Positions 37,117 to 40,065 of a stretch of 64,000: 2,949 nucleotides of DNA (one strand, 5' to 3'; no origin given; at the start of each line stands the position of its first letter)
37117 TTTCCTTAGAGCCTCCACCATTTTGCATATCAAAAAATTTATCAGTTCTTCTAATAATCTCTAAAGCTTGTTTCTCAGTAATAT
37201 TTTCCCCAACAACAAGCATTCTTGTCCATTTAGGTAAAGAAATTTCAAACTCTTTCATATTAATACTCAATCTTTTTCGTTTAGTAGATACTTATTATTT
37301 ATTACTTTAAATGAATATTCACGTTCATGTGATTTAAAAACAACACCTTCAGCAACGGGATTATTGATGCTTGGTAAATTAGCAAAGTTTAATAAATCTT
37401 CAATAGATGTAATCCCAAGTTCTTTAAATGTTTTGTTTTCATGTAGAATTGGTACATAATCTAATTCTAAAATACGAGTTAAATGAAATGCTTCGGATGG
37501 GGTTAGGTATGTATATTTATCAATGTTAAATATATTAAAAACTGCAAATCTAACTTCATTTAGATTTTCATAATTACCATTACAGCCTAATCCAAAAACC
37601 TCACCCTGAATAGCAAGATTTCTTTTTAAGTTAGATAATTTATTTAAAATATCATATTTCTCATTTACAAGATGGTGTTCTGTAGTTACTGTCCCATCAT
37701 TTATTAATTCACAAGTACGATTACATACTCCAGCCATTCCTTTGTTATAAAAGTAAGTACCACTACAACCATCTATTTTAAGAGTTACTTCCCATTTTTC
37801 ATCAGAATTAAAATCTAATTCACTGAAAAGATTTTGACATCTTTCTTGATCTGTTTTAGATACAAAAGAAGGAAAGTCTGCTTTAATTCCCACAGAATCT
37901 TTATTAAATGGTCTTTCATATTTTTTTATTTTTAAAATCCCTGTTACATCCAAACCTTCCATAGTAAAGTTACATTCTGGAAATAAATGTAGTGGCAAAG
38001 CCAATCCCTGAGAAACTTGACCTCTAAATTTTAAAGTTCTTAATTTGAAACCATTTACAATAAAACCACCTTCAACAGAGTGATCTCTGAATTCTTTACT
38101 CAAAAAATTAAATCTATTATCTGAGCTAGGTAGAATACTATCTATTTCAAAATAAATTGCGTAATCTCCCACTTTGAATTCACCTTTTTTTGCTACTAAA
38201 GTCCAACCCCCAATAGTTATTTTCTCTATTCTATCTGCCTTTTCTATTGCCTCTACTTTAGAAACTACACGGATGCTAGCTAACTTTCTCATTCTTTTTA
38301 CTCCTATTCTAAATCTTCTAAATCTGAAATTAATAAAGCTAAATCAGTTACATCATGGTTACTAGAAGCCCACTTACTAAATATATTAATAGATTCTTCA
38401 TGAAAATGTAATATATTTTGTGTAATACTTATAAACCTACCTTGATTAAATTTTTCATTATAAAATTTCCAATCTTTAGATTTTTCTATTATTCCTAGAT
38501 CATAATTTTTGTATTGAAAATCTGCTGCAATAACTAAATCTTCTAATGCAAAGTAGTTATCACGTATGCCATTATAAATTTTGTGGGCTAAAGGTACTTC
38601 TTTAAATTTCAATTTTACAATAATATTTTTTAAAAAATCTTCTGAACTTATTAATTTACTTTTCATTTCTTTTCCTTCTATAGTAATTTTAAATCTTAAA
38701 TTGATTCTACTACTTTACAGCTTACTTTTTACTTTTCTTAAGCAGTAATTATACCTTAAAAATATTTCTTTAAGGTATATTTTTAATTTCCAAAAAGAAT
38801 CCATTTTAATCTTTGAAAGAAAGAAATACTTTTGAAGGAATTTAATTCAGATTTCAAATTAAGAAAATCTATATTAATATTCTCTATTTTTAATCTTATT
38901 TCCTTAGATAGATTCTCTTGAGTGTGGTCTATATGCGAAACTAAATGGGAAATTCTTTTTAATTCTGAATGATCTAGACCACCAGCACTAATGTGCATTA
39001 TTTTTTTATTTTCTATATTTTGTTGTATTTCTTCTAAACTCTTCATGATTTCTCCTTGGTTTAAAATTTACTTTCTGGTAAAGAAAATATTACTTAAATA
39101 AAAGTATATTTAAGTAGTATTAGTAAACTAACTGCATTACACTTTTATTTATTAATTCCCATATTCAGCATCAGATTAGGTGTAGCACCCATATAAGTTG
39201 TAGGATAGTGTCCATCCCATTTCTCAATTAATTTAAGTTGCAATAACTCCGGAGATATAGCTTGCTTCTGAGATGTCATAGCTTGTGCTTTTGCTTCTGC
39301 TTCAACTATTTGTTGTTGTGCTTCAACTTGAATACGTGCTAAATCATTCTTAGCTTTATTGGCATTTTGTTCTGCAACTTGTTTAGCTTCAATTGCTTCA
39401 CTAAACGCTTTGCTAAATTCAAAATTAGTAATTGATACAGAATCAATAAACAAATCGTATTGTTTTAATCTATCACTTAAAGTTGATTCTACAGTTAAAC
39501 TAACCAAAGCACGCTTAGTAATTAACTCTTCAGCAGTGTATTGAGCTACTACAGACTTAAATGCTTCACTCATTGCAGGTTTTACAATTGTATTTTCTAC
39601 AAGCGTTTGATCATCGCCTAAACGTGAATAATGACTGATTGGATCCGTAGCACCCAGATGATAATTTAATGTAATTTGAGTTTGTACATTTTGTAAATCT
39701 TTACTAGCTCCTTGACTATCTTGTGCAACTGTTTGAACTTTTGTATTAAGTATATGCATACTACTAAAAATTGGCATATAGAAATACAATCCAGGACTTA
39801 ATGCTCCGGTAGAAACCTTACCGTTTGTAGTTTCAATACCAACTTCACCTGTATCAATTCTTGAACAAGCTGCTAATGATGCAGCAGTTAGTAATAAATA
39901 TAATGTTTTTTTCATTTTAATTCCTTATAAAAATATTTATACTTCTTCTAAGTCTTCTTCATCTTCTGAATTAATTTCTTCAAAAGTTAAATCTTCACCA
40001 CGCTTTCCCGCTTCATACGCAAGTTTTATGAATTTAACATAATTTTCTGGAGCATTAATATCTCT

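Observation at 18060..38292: Unusually complete RNA-repair toolkit in a phage: RtcB + ATP-dependent Rnl ligase + CCA-adding enzyme + RlaP-like nucleotidyltransferase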

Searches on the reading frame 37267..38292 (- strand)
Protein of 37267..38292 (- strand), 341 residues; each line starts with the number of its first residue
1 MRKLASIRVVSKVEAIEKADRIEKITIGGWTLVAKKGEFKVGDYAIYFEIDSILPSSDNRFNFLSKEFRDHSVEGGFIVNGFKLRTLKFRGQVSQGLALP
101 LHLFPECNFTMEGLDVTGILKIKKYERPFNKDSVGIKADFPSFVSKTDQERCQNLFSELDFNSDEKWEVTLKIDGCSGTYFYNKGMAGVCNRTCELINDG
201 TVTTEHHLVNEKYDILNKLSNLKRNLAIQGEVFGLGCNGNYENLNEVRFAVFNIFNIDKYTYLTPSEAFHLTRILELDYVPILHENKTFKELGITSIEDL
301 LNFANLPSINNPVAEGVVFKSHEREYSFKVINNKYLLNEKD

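Call 4: search_protein_families(library=pfam, proteins=[window:37267-38292:-], max_evalue=0.01)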
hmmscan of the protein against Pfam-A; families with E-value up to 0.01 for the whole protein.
window:37267-38292:- (341 aa): 2 families
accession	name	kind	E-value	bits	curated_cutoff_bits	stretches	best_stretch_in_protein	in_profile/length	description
PF21189.3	PHA02142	-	4.7e-30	104.3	27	1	4-101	1-92/92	PHA02142 OB-fold domain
PF09414.15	RNA_ligase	-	2.1e-19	70.7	27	1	165-331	1-171/171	RNA ligase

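Call 9: search_solved_structures(query=window:37267-38292:-, max_evalue=0.01, show_alignments=2)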
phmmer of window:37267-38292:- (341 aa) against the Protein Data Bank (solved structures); distinct sequences matched with E-value up to 0.01: 9.
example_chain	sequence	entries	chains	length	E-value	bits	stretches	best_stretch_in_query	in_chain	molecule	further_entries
5cot_A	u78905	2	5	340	2.8e-70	240.3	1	1-341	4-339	Naegleria gruberi RNA ligase | RNA ligase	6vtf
6vt8_A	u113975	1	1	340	1.4e-69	238.1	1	1-341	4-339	RNA Ligase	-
6vt3_A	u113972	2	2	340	1.9e-69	237.6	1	1-341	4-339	RNA Ligase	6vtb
6vt0_A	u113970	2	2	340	1.9e-69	237.6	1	1-341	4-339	RNA Ligase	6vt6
6vt9_A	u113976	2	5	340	1.9e-69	237.6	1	1-341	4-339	RNA ligase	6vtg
5cou_A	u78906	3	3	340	1.9e-69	237.6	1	1-341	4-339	Naegleria gruberi RNA ligase | RNA ligase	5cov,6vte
6vt4_A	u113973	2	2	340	1.9e-69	237.6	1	1-341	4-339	RNA Ligase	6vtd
6vt1_A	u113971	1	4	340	3.7e-69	236.7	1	1-341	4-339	RNA Ligase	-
6vt5_A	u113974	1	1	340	8.3e-69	235.5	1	2-341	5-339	RNA Ligase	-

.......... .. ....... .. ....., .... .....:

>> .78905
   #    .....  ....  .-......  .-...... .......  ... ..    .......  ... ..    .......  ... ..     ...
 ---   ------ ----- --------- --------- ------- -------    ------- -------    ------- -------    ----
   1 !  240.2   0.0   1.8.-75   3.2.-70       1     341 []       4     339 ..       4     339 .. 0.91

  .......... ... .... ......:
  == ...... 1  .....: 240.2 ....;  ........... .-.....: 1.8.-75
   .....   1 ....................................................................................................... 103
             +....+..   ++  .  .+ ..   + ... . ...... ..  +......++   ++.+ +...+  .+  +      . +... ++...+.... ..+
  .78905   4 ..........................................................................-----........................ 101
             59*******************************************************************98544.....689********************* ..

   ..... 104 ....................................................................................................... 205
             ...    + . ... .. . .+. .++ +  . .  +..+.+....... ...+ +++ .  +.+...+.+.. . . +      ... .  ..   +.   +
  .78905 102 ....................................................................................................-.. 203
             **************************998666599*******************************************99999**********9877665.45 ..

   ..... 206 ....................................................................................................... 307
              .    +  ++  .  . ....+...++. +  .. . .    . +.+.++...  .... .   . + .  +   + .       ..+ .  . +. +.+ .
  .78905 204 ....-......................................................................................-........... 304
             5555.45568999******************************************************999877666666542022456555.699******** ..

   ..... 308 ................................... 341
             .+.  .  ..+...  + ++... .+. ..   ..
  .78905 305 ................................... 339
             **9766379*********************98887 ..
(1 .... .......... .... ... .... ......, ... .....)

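Call 11: search_protein_families(library=phrogs, proteins=[window:37267-38292:-], max_evalue=0.001)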
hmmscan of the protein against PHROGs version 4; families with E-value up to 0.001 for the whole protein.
window:37267-38292:- (341 aa): 2 families
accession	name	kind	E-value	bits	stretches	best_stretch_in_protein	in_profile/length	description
phrog_968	-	DNA, RNA and nucleotide metabolism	2.2e-80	271.6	1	1-341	7-394/398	RNA ligase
phrog_548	-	DNA, RNA and nucleotide metabolism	1e-08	35.8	1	142-331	8-229/341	RNA ligase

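Call 24: search_protein_families(library=ncbifam, proteins=[window:37267-38292:-], max_evalue=0.001)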
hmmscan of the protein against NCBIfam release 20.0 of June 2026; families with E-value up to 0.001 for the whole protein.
window:37267-38292:- (341 aa): 1 family
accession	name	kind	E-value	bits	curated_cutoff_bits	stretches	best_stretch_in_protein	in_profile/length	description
TIGR02306.1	RNA_lig_DRB0094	equivalog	4.6e-48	163.8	151.15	1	4-337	2-340/341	RNA ligase (ATP)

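Call 54: search_dna_similar(query=window:37267-38292:-, collection=phages, mode=protein, max_evalue=1e-10, max_rows=25)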
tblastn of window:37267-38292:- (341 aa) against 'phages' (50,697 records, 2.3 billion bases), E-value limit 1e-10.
Records with a match: 331; places in all: 331; records where one place covers at least 80% of the query: 322.
Best place of each record, by identity: <60% 331.
By first word of the organism name: Pseudomonas 219; Aeromonas 44; Erwinia 10; Sinorhizobium 7; Ralstonia 5; Burkholderia 4; Salmonella 4; Xanthomonas 4; Yersinia 4; Klebsiella 3; and 16 more.
By host as written in the record: Pseudomonas aeruginosa 75; Pseudomonas aeruginosa PAO1 26; - 19; Pseudomonas aeruginosa PAK 14; Aeromonas salmonicida 13; Aeromonas hydrophila BIOTECH 10089 11; Pseudomonas sp. 9; Pseudomonas syringae pv. porri LMG 28495 8; and 93 more.
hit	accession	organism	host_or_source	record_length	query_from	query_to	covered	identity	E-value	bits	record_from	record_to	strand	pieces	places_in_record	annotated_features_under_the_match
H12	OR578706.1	Microcoleus phage My-WqHQDG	river water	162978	1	340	100%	40.3%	6e-62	219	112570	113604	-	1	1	RNA ligase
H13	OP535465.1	Synechococcus phage S-CREM1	Synechococcus sp. CB0101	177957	1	341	100%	39.8%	5e-62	219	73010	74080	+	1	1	RNA ligase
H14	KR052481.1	Sinorhizobium phage phiM19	Sinorhizobium meliloti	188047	2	341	100%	38.9%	2e-56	203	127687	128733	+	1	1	2'-5' RNA ligase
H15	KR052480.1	Sinorhizobium phage phiM7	Sinorhizobium meliloti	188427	2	341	100%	38.9%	2e-56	203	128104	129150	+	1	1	RNA ligase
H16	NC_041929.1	Sinorhizobium phage phiM7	Sinorhizobium meliloti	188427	2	341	100%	38.9%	2e-56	203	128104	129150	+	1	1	RNA ligase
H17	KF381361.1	Sinorhizobium phage phiM12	Sinorhizobium meliloti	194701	2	341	100%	38.9%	2e-56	203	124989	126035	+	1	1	putative RNA ligase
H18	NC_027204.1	Sinorhizobium phage phiM12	Sinorhizobium meliloti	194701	2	341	100%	38.9%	2e-56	203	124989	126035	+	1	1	RNA ligase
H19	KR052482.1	Sinorhizobium phage phiN3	Sinorhizobium meliloti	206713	2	341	100%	38.9%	2e-56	203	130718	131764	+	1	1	RNA ligase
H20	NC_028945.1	Sinorhizobium phage phiN3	Sinorhizobium meliloti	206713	2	341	100%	38.9%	2e-56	203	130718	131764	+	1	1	RNA ligase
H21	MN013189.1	Microcystis phage Mic1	Cyanobacteria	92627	2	341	100%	38.6%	1e-49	183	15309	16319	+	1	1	RNA ligase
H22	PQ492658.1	Limnohabitans phage DC31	Limnohabitans sp. DCL3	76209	2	337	99%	38.0%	1e-51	189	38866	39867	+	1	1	hypothetical protein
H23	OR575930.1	Pseudomonas phage vB_PseuGesM_254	Pseudomonas gessardii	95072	1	337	99%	37.8%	2e-55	200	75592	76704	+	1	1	RNA ligase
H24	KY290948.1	Aeromonas phage 44RR2.8t.2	Aeromonas salmonicida HER1098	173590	2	341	100%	37.1%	4e-54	196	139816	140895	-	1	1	hypothetical protein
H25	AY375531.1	Aeromonas phage 44RR2.8t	Aeromonas salmonicida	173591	2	341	100%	37.1%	4e-54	196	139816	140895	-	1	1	hypothetical protein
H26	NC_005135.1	Aeromonas phage 44RR2.8t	Aeromonas salmonicida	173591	2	341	100%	37.1%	4e-54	196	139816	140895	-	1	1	RNA ligase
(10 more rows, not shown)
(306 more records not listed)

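Call 100: find_related_loci(query=window:37267-38292:-, collection=viral_contigs, flank=8000)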
Query window:37267-38292:- (341 aa) in viral_contigs; peptide patterns used: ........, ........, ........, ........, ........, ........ (x = any residue, [..] = any of these).
9 stretches matched a pattern; 6 encode a relative of the query (tblastn E <= 1e-3); 6 distinct loci.
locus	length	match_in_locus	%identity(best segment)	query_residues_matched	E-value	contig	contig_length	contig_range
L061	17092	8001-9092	38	1-341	2e-66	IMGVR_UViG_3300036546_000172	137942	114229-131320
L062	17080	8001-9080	37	2-340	3e-63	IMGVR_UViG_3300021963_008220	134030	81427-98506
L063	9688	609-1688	37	2-340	3e-63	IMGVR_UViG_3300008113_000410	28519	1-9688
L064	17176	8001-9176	30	2-338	3e-31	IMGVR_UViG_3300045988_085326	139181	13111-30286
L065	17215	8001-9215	28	2-337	2e-28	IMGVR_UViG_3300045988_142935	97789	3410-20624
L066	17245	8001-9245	36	1-338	7e-14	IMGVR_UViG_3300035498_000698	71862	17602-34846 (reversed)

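Call 102: find_related_loci(query=A6, collection=viral_contigs, flank=8000)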
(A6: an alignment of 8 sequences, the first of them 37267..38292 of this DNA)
Query A6 (341 aa) in viral_contigs; peptide patterns used: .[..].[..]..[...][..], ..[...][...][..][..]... (x = any residue, [..] = any of these).
600 stretches matched a pattern (row limit reached: there are more); 557 encode a relative of the query (tblastn E <= 1e-3); the best 80 are kept; 80 distinct loci.
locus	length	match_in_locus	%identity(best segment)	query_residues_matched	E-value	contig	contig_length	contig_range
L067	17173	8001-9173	41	2-341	3e-80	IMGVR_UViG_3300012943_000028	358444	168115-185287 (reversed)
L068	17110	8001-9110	41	2-341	2e-77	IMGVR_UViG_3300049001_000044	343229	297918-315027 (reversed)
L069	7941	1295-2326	42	1-341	1e-74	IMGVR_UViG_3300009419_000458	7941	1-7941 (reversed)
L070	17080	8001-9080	42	2-337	2e-74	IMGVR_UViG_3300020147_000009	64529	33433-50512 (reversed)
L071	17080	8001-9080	40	1-341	4e-74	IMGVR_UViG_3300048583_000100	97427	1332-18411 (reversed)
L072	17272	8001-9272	37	1-341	2e-73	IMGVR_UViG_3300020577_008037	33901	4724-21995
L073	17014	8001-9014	42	1-338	7e-73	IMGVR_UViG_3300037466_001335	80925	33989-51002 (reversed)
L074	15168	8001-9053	42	1-340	8e-72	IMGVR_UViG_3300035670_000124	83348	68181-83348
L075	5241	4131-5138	41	1-337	1e-71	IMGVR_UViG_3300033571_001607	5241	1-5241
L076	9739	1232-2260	41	1-340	2e-71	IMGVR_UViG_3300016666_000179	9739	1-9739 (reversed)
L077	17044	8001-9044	42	1-337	5e-71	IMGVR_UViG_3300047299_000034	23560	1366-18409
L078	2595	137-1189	41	1-341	7e-72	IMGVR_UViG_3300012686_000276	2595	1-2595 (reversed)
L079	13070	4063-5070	41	1-337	1e-70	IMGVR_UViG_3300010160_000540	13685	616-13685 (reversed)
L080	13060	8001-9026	42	2-340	1e-70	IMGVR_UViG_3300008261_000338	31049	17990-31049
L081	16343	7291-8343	41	1-341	1e-70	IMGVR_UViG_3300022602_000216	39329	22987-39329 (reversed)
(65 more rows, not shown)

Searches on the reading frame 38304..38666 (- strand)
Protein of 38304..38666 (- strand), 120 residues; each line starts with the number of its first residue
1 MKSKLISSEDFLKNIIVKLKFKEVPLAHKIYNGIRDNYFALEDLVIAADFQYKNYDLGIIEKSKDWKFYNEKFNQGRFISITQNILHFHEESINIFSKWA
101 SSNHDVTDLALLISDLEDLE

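Call 11: search_protein_families(library=phrogs, proteins=[window:38304-38666:-], max_evalue=0.001)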
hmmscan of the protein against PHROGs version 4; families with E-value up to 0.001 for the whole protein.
window:38304-38666:- (120 aa): 0 families

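Call 25: search_protein_families(library=pfam, proteins=[window:38304-38666:-], max_evalue=0.05)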
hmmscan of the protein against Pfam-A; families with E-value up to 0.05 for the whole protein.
window:38304-38666:- (120 aa): 1 family
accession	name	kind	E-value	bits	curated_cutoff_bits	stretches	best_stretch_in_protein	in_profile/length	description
PF23870.1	DUF7225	-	0.013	15.7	27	1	16-70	9-63/103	Domain of unknown function (DUF7225)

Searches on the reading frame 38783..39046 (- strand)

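Call 25: search_protein_families(library=pfam, proteins=[window:38783-39046:-], max_evalue=0.05)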
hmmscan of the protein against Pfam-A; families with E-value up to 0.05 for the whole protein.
window:38783-39046:- (87 aa): 1 family
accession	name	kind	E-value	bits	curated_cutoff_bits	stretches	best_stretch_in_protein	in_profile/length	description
PF05121.17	GvpK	-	0.0041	17.6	25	1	6-65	23-82/85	Gas vesicle protein K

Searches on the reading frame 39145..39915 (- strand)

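Call 11: search_protein_families(library=phrogs, proteins=[window:39145-39915:-], max_evalue=0.001)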
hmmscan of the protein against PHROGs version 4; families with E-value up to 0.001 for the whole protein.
window:39145-39915:- (256 aa): 1 family
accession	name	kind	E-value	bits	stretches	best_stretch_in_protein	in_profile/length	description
phrog_200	-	other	1.3e-50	173.6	1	7-253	90-360/379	lipoprotein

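Call 24: search_protein_families(library=ncbifam, proteins=[window:39145-39915:-], max_evalue=0.001)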
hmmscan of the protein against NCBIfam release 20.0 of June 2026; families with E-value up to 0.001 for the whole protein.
window:39145-39915:- (256 aa): 2 families
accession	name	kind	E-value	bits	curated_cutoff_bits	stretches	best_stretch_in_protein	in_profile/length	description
TIGR01933.1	hflK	equivalog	6.9e-11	42.1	159.4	1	20-212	4-196/261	FtsH protease activity modulator HflK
TIGR01932.1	hflC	equivalog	2.3e-09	36.5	134.4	1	20-195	23-192/318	protease modulator HflC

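Call 25: search_protein_families(library=pfam, proteins=[window:39145-39915:-], max_evalue=0.05)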
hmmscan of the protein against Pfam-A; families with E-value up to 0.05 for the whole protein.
window:39145-39915:- (256 aa): 1 family
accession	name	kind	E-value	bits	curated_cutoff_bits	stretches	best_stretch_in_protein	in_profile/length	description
PF01145.31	Band_7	-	1.9e-30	106.6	23.6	1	19-202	2-168/176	SPFH domain / Band 7 family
